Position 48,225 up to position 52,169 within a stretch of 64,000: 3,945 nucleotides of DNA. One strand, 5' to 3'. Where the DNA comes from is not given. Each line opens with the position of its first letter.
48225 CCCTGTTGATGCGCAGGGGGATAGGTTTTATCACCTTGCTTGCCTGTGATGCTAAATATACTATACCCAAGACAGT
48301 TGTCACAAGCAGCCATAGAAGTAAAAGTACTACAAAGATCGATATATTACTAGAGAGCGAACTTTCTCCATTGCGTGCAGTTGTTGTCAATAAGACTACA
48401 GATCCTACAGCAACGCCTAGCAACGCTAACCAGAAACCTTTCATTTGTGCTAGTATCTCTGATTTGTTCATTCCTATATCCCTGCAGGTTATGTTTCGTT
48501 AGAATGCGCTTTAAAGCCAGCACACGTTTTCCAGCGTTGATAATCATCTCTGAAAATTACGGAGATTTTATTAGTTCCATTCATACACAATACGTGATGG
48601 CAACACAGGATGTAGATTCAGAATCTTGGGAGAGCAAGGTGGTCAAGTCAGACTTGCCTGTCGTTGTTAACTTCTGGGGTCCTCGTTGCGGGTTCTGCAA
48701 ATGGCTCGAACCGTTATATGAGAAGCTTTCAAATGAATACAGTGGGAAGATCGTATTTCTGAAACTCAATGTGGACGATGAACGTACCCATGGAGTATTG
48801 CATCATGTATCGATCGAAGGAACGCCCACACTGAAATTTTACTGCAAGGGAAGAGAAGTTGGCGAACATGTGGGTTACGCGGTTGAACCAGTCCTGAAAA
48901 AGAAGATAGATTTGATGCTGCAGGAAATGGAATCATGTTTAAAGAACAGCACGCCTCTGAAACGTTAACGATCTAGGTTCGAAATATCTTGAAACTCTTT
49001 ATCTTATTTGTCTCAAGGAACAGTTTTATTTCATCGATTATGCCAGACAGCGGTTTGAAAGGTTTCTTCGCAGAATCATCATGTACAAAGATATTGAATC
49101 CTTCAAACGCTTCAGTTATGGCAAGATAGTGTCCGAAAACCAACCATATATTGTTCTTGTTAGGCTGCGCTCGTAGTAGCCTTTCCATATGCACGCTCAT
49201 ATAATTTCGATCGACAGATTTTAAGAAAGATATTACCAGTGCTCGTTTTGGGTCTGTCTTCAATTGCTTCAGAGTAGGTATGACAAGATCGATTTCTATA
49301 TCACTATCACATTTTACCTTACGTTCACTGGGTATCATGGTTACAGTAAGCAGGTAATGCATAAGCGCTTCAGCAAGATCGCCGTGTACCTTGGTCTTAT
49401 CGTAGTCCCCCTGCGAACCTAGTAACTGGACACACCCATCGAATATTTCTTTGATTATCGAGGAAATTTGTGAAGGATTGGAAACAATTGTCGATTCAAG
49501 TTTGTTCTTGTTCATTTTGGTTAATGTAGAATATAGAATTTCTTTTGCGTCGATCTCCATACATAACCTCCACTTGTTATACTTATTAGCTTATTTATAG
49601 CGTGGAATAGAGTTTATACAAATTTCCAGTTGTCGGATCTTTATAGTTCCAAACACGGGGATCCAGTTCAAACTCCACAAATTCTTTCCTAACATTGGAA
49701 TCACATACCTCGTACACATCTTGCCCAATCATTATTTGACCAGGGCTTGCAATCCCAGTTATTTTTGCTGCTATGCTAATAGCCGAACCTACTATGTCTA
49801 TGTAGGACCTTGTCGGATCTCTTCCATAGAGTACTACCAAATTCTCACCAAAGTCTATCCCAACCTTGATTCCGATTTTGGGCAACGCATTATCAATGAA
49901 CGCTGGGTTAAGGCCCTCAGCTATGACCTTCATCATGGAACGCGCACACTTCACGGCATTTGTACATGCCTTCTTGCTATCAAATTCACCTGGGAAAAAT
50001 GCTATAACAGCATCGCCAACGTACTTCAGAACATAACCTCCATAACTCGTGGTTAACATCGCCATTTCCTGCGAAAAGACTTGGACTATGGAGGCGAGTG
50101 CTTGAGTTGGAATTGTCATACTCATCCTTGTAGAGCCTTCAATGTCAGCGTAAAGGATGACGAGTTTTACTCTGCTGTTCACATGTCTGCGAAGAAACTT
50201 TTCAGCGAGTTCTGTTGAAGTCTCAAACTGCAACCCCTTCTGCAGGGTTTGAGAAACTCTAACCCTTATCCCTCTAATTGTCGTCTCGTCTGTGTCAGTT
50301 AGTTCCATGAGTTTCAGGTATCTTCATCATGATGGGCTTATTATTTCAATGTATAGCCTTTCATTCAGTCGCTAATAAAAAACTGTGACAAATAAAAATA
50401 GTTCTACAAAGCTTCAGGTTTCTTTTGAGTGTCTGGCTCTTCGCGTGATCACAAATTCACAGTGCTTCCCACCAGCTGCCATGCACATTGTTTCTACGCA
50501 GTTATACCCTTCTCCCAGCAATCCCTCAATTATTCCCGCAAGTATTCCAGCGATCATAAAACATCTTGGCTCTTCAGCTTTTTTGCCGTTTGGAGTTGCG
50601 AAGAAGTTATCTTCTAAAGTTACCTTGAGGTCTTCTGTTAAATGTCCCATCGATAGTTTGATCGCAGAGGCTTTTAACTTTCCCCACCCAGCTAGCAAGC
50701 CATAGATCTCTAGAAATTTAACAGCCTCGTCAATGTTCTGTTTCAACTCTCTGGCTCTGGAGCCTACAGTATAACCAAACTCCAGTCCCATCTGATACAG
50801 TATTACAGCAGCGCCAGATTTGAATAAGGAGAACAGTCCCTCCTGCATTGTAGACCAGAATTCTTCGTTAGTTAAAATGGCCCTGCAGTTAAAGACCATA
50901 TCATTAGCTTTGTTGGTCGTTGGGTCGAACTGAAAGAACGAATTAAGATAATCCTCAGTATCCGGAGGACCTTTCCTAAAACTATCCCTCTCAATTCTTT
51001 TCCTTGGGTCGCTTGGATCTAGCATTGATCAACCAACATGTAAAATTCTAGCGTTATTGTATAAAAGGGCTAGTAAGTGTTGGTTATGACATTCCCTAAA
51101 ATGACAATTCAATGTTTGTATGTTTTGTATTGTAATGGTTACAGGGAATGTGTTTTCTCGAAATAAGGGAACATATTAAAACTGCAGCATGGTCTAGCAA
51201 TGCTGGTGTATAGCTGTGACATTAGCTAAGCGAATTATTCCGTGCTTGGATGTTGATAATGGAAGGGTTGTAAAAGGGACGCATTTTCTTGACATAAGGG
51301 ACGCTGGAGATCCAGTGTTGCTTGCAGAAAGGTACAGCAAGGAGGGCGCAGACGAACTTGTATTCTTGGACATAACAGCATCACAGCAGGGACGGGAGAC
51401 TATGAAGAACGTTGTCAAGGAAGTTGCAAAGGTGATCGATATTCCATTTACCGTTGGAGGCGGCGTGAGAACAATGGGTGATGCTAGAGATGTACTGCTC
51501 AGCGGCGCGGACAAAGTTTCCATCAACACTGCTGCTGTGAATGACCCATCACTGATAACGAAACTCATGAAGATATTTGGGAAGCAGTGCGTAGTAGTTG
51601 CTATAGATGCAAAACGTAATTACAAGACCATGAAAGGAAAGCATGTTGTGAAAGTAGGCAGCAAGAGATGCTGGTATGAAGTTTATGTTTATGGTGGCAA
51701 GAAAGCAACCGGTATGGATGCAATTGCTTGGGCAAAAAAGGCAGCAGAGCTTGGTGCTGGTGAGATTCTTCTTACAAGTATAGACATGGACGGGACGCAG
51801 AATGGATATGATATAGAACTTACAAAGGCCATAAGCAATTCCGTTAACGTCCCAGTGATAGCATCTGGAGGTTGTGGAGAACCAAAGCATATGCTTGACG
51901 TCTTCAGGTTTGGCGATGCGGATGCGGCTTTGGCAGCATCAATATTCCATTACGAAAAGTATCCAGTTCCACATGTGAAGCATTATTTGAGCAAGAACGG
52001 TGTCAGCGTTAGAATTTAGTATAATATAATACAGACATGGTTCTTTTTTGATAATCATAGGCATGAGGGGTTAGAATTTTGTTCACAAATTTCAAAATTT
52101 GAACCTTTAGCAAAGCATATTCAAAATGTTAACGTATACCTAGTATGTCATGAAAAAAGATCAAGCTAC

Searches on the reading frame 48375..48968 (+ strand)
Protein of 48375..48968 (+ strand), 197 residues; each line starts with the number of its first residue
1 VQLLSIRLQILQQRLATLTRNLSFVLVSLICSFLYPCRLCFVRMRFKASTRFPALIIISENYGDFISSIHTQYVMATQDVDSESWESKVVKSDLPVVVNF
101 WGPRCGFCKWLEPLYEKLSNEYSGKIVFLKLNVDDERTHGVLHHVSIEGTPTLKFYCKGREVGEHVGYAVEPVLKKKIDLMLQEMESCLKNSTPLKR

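Call 16: search_protein_families(library=pfam, proteins=[window:48375-48968:+], max_evalue=0.001)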
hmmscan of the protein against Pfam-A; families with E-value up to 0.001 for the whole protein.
window:48375-48968:+ (197 aa): 2 families
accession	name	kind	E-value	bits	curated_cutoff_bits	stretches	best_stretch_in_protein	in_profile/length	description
PF00085.26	Thioredoxin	-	2.5e-21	76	23.5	1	79-178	4-101/103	Thioredoxin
PF13098.12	Thioredoxin_2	-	9.7e-05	23.1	27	1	93-169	5-95/104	Thioredoxin-like domain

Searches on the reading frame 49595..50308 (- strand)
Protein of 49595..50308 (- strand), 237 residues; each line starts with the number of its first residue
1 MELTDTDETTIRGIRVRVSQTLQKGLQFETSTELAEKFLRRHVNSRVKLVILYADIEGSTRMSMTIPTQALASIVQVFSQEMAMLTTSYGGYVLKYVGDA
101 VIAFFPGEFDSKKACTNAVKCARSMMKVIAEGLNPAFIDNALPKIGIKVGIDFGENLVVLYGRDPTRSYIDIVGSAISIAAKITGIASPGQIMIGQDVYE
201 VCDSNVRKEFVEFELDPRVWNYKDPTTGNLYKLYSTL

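Call 16: search_protein_families(library=pfam, proteins=[window:49595-50308:-], max_evalue=0.001)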
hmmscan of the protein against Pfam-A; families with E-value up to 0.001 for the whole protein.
window:49595-50308:- (237 aa): 1 family
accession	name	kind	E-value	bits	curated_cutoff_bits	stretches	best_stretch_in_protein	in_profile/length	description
PF00211.25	Guanylate_cyc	-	2e-11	44.3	21.9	1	49-207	9-157/183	Adenylate and Guanylate cyclase catalytic domain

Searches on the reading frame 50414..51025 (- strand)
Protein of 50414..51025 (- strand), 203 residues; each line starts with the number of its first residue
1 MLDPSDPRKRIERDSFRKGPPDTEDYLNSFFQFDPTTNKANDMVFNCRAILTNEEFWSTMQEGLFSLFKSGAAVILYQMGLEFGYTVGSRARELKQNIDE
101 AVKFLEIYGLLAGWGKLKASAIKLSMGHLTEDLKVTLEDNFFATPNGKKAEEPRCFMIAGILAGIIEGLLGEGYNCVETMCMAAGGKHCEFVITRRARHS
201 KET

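Call 16: search_protein_families(library=pfam, proteins=[window:50414-51025:-], max_evalue=0.001)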
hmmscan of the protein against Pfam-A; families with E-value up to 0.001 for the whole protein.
window:50414-51025:- (203 aa): 1 family
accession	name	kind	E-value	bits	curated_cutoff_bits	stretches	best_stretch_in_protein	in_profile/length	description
PF02830.23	V4R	-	6e-15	55.5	31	1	138-194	6-61/62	V4R domain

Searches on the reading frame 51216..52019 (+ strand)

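Call 16: search_protein_families(library=pfam, proteins=[window:51216-52019:+], max_evalue=0.001)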
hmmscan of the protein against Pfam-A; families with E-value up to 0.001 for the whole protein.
window:51216-52019:+ (267 aa): 6 families
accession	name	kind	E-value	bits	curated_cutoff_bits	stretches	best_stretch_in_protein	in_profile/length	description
PF00977.27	His_biosynth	-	1.6e-82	276.8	23.6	1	6-249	1-227/228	Histidine biosynthesis protein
PF03060.21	NMO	-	2.3e-07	30.9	28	0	59-106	177-224/331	Nitronate monooxygenase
PF05690.20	ThiG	-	4.3e-07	30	23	0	55-119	156-221/247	Thiazole biosynthesis protein ThiG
PF01207.24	Dus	-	2.6e-06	27.2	20.4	1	37-126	144-240/311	Dihydrouridine synthase (Dus)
PF02581.23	TMP-TENI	-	0.00012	22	27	0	172-222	112-160/180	Thiamine monophosphate synthase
PF01180.27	DHO_dh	-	0.00026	20.7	27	0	65-118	228-284/291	Dihydroorotate dehydrogenase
